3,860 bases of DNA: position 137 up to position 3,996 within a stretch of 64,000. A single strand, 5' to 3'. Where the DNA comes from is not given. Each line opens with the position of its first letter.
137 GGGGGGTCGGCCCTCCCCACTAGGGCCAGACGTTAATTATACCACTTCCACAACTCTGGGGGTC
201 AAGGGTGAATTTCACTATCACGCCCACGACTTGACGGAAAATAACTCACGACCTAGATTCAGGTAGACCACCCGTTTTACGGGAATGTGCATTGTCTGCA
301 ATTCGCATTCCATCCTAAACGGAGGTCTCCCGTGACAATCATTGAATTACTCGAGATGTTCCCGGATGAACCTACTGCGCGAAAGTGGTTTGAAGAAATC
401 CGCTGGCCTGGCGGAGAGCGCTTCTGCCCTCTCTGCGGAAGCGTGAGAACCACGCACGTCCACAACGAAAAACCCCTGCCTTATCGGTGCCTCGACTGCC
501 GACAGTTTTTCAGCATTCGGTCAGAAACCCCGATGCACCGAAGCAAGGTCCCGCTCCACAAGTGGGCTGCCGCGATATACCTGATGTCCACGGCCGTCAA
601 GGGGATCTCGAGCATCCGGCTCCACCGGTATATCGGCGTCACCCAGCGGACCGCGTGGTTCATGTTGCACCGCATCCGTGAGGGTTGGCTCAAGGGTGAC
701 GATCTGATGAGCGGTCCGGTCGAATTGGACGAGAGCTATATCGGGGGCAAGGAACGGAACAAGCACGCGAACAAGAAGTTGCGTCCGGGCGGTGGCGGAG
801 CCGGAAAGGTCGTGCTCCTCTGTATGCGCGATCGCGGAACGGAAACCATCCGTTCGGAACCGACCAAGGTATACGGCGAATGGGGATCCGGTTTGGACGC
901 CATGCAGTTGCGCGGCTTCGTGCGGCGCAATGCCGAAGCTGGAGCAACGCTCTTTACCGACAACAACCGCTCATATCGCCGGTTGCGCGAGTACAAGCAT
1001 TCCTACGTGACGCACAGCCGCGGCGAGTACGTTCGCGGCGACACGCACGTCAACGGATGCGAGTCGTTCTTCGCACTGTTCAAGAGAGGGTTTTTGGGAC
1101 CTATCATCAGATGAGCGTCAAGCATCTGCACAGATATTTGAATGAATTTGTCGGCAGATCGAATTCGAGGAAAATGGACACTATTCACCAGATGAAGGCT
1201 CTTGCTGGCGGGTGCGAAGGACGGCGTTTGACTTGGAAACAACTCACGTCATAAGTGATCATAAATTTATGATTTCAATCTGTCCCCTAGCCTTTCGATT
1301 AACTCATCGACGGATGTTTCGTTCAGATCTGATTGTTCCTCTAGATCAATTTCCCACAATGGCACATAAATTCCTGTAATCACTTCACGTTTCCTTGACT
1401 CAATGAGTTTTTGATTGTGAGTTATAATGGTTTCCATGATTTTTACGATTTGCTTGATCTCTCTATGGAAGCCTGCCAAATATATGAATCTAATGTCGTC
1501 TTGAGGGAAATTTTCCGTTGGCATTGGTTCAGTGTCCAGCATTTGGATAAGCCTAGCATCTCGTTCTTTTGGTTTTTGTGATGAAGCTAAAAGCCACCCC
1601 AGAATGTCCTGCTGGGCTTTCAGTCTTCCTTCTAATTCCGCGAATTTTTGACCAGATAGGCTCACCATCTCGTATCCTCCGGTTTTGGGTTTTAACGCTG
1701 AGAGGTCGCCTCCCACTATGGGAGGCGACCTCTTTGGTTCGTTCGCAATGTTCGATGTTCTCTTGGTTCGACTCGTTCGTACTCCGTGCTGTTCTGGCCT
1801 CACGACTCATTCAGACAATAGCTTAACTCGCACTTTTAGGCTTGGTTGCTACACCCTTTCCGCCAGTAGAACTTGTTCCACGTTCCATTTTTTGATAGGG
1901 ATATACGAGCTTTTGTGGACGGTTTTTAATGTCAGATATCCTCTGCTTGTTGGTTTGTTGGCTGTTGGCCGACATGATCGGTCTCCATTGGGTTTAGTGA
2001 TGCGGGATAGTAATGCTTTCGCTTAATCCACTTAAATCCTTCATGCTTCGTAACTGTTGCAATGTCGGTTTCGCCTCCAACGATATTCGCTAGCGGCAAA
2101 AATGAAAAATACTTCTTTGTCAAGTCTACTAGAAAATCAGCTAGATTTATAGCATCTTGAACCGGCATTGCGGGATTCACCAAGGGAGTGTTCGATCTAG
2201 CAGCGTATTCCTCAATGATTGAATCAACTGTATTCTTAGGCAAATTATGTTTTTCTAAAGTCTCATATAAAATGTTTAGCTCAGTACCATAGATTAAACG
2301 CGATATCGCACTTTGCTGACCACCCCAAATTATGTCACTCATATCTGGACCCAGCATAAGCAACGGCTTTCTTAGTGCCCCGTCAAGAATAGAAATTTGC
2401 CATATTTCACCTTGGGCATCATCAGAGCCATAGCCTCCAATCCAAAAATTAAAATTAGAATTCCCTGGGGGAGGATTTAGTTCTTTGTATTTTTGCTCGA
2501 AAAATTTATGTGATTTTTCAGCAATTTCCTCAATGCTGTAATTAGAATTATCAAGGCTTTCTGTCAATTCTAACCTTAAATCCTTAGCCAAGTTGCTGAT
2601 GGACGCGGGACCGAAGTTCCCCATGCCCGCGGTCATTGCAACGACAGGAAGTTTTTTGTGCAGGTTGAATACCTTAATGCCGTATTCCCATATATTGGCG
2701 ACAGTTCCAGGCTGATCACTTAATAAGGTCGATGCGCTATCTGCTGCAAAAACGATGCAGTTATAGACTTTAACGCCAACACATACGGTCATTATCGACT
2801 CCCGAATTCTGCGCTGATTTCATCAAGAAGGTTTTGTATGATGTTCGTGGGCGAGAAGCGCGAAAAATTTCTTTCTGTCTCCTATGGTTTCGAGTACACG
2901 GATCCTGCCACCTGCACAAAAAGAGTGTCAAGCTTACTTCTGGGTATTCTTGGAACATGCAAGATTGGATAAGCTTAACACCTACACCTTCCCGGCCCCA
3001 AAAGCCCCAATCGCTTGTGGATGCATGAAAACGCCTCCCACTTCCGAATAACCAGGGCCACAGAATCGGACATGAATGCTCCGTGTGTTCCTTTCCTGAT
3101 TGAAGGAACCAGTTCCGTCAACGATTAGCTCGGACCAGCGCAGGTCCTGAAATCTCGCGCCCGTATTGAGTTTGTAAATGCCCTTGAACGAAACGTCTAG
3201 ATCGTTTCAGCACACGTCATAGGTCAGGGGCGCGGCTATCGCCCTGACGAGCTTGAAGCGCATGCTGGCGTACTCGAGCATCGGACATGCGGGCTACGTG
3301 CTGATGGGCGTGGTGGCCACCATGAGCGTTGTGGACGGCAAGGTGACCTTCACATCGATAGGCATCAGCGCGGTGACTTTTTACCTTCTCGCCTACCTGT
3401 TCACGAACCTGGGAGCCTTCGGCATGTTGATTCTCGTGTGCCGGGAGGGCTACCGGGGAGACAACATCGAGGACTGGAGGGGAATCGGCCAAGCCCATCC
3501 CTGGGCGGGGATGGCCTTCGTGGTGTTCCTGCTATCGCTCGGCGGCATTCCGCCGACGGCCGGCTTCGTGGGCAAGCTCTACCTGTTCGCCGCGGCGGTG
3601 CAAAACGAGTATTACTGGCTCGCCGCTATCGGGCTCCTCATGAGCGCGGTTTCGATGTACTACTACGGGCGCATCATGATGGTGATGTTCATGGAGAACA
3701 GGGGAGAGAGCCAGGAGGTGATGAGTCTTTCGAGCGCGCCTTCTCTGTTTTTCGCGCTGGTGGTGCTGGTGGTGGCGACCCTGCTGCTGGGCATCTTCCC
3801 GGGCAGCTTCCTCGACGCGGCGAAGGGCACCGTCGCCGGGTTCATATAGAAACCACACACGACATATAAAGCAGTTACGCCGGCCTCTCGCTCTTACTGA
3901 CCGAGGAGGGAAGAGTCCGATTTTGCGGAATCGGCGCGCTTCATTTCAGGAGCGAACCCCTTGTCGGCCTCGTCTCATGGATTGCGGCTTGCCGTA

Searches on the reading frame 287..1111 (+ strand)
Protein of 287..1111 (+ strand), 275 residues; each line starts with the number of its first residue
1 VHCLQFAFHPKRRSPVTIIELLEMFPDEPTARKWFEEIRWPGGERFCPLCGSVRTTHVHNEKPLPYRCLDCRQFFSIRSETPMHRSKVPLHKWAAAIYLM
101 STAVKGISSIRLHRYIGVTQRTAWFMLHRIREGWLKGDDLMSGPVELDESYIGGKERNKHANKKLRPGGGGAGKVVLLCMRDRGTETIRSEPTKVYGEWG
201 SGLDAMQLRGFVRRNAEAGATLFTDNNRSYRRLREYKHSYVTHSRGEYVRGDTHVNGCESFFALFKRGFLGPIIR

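Call 25: search_protein_families(library=pfam, proteins=[window:287-1111:+], max_evalue=0.001)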
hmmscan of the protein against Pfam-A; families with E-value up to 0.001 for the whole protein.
window:287-1111:+ (275 aa): 2 families
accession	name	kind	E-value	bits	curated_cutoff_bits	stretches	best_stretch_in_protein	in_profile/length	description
PF12762.13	DDE_Tnp_IS1595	-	9.9e-25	87.8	27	1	142-271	3-131/153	ISXO2-like transposase domain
PF12760.12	Zn_ribbon_IS1595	-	1e-06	29.1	25.4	1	26-72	1-44/46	Transposase zinc-ribbon domain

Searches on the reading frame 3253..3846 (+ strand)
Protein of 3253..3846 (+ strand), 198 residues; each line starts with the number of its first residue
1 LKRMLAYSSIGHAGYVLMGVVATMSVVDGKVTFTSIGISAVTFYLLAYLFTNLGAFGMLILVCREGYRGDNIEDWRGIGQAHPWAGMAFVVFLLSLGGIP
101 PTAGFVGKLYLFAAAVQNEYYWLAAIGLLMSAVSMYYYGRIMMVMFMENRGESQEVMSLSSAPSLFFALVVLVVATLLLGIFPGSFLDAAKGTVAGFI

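Call 25: search_protein_families(library=pfam, proteins=[window:3253-3846:+], max_evalue=0.001)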
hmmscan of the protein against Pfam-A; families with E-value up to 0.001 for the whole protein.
window:3253-3846:+ (198 aa): 1 family
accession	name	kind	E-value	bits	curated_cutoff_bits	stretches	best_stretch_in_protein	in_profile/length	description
PF00361.26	Proton_antipo_M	-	1.4e-25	90.5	21.5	1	1-132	171-292/294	NADH:quinone oxidoreductase/Mrp antiporter, TM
